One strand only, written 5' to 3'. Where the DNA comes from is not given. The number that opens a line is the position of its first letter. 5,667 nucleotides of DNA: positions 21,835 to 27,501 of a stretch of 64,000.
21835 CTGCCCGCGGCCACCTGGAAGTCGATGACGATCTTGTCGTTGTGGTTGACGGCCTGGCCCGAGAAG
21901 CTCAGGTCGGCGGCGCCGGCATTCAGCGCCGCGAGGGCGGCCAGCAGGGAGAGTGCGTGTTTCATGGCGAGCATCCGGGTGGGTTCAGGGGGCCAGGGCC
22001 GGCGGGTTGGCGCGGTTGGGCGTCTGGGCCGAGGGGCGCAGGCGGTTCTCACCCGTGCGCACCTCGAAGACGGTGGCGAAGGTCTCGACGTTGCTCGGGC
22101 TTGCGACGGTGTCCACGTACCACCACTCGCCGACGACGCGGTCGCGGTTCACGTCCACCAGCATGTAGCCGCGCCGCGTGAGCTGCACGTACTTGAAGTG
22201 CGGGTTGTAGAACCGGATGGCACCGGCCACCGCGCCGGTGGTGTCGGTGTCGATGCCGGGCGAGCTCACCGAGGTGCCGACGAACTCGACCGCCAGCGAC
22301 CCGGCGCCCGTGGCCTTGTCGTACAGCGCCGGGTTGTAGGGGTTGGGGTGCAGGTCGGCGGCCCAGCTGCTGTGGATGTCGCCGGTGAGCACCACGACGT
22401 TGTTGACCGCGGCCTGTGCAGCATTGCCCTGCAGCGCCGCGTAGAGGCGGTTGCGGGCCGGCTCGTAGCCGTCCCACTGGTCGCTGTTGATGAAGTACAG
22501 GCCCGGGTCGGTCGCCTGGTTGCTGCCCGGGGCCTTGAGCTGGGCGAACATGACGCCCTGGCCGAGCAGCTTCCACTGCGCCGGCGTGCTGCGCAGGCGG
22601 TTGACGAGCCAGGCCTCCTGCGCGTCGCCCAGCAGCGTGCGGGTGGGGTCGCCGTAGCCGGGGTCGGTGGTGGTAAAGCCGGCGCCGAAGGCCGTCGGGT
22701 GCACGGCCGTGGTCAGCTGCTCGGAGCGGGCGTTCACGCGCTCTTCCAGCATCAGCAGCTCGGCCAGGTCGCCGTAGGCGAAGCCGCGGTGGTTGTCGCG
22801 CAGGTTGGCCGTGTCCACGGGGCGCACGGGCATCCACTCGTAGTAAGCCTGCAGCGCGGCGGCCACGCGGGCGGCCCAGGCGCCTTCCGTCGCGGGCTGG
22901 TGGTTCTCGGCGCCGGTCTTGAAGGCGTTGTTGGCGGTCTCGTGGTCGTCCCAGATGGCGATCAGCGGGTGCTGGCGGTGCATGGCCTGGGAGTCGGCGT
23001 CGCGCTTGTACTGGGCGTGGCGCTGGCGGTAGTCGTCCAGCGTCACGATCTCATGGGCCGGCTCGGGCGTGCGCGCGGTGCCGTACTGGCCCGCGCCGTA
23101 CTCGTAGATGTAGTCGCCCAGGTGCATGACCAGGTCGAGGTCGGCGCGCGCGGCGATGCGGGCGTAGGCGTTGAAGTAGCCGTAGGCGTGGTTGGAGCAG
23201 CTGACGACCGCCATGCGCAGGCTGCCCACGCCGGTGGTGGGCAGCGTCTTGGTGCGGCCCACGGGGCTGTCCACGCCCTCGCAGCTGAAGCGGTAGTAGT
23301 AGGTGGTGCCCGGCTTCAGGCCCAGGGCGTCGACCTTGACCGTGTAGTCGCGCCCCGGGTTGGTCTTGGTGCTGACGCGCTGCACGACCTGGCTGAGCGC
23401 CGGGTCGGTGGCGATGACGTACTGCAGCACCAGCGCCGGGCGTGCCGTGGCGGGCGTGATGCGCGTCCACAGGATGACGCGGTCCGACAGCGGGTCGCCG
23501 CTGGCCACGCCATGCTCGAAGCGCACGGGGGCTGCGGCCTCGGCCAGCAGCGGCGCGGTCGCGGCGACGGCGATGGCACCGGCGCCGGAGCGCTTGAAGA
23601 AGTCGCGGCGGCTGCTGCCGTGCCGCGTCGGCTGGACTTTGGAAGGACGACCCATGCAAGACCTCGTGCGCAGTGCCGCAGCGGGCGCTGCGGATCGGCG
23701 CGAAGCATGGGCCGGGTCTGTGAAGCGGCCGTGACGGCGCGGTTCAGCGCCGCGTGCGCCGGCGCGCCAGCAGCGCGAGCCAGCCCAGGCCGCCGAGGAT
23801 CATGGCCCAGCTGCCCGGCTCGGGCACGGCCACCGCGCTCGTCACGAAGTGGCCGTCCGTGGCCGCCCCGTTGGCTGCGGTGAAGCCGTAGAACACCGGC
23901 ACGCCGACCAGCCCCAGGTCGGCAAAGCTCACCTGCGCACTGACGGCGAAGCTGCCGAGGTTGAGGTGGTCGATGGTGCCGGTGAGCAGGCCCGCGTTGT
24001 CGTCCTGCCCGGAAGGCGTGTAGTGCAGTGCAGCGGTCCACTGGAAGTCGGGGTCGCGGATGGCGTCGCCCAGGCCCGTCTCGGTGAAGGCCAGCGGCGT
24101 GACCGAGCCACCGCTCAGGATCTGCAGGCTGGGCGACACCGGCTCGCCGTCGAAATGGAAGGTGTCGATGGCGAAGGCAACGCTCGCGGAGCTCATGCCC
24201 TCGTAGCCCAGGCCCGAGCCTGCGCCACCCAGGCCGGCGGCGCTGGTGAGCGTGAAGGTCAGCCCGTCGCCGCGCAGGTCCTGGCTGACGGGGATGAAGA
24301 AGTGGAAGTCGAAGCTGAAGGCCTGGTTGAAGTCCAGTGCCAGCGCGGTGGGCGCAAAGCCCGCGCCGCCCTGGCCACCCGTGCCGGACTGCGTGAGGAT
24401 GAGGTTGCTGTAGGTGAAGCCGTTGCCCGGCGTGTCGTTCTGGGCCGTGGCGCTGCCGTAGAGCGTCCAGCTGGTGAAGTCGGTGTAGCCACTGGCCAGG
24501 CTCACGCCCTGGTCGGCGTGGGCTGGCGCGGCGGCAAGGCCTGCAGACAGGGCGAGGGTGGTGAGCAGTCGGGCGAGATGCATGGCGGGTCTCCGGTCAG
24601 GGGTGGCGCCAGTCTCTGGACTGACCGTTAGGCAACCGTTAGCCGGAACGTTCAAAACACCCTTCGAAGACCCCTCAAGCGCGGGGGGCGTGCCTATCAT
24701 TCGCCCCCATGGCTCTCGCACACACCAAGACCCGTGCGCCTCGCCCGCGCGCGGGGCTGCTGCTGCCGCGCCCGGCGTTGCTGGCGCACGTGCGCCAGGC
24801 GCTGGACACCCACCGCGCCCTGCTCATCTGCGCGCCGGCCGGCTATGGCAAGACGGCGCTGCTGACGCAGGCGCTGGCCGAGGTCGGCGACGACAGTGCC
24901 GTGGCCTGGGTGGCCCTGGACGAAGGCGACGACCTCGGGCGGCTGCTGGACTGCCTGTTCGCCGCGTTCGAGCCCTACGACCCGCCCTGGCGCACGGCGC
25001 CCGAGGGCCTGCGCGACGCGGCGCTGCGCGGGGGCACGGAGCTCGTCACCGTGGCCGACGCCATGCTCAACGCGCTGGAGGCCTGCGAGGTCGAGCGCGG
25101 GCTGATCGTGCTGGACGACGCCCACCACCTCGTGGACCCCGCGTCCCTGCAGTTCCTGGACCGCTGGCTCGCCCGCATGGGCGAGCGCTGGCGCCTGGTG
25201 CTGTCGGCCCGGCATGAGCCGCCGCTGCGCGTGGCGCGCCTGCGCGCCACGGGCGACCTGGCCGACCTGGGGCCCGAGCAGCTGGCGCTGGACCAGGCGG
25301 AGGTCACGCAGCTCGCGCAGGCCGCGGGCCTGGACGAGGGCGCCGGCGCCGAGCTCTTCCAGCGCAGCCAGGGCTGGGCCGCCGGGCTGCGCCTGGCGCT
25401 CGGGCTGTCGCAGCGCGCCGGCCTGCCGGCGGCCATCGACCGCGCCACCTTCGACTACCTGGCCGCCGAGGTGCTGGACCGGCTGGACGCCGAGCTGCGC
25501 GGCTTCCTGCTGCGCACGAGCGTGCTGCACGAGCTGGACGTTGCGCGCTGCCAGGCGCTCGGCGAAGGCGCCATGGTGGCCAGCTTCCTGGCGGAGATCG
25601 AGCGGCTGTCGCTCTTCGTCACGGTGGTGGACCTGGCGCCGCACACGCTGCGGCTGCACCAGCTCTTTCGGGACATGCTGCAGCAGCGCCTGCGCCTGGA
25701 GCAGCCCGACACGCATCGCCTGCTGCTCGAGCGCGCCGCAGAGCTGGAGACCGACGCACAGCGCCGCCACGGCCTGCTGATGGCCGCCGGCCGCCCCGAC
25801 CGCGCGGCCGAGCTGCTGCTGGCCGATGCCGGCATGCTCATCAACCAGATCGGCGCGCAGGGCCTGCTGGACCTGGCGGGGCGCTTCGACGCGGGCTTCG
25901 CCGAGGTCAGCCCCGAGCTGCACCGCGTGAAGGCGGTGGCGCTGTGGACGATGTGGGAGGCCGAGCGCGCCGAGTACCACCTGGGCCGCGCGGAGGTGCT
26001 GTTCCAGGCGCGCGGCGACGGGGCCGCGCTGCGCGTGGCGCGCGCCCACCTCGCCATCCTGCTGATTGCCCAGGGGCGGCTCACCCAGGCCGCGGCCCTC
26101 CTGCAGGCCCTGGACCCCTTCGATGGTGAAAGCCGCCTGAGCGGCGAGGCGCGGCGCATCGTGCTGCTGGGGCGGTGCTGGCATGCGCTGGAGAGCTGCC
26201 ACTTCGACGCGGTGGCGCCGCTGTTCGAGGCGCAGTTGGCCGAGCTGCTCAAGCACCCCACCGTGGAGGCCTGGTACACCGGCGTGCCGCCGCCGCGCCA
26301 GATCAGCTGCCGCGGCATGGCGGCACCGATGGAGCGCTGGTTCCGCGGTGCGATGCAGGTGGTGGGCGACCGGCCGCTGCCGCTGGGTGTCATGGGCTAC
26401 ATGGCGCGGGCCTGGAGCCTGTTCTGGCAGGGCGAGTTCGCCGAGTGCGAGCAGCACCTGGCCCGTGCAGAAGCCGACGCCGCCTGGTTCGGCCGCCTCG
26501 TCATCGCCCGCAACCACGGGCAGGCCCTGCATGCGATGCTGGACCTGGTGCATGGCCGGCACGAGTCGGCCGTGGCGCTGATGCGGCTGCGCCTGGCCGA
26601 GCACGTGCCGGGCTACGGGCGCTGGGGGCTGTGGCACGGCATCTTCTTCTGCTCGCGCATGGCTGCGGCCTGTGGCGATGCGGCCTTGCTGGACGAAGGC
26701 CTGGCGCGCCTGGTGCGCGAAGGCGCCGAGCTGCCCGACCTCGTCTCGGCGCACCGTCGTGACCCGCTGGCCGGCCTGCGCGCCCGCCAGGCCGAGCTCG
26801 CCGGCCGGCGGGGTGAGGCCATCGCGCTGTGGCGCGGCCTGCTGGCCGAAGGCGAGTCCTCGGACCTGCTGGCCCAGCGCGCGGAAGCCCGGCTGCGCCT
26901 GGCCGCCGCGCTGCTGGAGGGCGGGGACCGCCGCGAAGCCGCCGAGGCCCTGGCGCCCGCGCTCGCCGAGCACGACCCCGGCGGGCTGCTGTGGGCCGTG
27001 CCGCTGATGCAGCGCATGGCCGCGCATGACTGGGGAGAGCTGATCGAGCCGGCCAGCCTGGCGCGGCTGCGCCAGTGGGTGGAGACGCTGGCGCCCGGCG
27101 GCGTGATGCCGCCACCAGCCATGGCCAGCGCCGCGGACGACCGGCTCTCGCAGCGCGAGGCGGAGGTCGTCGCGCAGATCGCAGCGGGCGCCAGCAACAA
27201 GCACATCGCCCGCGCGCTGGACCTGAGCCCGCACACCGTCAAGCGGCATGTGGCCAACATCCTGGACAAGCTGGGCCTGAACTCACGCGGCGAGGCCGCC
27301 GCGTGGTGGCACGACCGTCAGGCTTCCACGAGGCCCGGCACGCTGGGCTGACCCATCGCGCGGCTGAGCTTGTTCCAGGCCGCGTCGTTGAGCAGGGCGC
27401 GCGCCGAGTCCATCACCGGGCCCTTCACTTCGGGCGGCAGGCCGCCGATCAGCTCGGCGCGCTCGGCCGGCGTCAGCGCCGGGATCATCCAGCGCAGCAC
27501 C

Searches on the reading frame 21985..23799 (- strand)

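Call 9: search_protein_families(library=pfam, proteins=[window:21985-23799:-], max_evalue=0.001)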
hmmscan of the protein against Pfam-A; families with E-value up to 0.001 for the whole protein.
window:21985-23799:- (604 aa): 3 families
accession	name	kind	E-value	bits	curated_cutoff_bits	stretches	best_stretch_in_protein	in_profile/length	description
PF09423.15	PhoD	-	1.5e-106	356.9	27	1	196-558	1-342/343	PhoD-like phosphatase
PF16655.11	PhoD_N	-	2.2e-30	105.5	30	1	96-185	1-90/90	PhoD-like phosphatase, N-terminal domain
PF16656.11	Pur_ac_phosph_N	-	3.9e-07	31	30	1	101-185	9-93/93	Purple acid Phosphatase, N-terminal domain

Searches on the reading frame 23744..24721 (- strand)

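Call 9: search_protein_families(library=pfam, proteins=[window:23744-24721:-], max_evalue=0.001)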
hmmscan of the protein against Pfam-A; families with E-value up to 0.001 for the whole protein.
window:23744-24721:- (325 aa): 2 families
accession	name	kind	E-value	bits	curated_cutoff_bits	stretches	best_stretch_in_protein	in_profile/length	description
PF18483.9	Lectin_L-type_dom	-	7e-07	29.8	78.3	1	85-189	10-105/215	Legume lectin beta-barrel domain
PF07589.16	PEP-CTERM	-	1.6e-05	25.2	20.7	1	298-322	1-24/24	PEP-CTERM motif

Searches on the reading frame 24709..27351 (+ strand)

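Call 9: search_protein_families(library=pfam, proteins=[window:24709-27351:+], max_evalue=0.001)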
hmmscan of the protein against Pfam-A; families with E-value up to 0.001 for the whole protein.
window:24709-27351:+ (880 aa): 3 families
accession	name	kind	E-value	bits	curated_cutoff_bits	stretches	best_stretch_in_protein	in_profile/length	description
PF00196.25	GerE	-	2.2e-17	62.8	23.5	1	812-865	2-55/57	Bacterial regulatory proteins, luxR family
PF13401.12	AAA_22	-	6.3e-09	36.7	27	1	34-155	4-109/130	AAA domain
PF14559.12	TPR_19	-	0.00027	21.6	25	0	444-474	27-57/68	Tetratricopeptide repeat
